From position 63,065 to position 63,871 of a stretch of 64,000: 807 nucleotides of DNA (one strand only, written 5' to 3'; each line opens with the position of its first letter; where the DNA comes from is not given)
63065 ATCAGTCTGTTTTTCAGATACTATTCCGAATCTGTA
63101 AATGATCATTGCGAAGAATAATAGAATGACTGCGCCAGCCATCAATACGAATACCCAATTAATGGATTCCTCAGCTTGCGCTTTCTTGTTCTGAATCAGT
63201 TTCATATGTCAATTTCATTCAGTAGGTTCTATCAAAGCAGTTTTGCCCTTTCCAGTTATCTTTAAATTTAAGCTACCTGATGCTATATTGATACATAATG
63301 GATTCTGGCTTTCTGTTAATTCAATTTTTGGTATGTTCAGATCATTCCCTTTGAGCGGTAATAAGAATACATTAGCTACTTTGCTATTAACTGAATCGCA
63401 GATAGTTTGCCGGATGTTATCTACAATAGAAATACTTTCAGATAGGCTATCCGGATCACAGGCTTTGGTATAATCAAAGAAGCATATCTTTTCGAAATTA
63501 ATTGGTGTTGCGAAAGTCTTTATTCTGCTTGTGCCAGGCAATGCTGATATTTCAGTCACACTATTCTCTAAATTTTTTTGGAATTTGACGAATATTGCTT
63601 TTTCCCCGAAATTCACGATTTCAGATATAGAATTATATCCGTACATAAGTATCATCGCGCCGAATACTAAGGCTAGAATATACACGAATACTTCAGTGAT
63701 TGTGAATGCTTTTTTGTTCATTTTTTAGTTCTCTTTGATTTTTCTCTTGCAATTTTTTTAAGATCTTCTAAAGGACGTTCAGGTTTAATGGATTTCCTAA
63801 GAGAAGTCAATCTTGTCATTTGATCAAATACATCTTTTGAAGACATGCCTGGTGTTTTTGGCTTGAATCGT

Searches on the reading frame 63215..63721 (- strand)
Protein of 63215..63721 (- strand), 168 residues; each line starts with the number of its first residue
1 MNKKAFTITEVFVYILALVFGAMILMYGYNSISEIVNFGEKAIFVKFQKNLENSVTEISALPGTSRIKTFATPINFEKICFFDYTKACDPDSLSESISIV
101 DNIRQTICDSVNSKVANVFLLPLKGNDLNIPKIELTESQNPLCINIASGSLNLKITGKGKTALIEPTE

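Call 77: find_encoding_contigs(protein=window:63215-63721:-, flank=10000, max_places=4)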
Protein window:63215-63721:- (168 aa): 3 contigs read that carry it; 2 places shown.
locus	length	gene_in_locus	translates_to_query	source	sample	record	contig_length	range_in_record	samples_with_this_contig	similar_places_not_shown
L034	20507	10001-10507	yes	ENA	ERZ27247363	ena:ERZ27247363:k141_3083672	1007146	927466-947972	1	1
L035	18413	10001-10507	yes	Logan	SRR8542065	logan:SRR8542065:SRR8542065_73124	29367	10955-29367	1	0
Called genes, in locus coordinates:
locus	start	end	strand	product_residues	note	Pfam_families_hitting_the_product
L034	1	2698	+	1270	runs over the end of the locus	-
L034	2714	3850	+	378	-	-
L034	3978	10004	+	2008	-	PF19077:Big_13 (faint)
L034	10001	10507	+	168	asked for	-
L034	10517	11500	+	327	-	-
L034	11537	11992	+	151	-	-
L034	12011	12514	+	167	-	-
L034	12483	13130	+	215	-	PF00149:Metallophos, PF12850:Metallophos_2, PF14582:Metallophos_3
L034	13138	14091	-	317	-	PF04055:Radical_SAM, PF08608:Wyosine_form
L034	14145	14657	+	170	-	-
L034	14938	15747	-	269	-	PF02223:Thymidylate_kin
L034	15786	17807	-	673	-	PF14551:MCM_N, PF17207:MCM_OB, PF00493:MCM, PF01078:Mg_chelatase (weak), PF17855:MCM_lid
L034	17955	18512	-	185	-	PF00352:TBP, PF11858:DUF3378 (faint), PF00352:TBP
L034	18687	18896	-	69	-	PF01599:Ribosomal_S27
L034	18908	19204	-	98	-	PF01282:Ribosomal_S24e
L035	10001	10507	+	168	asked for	-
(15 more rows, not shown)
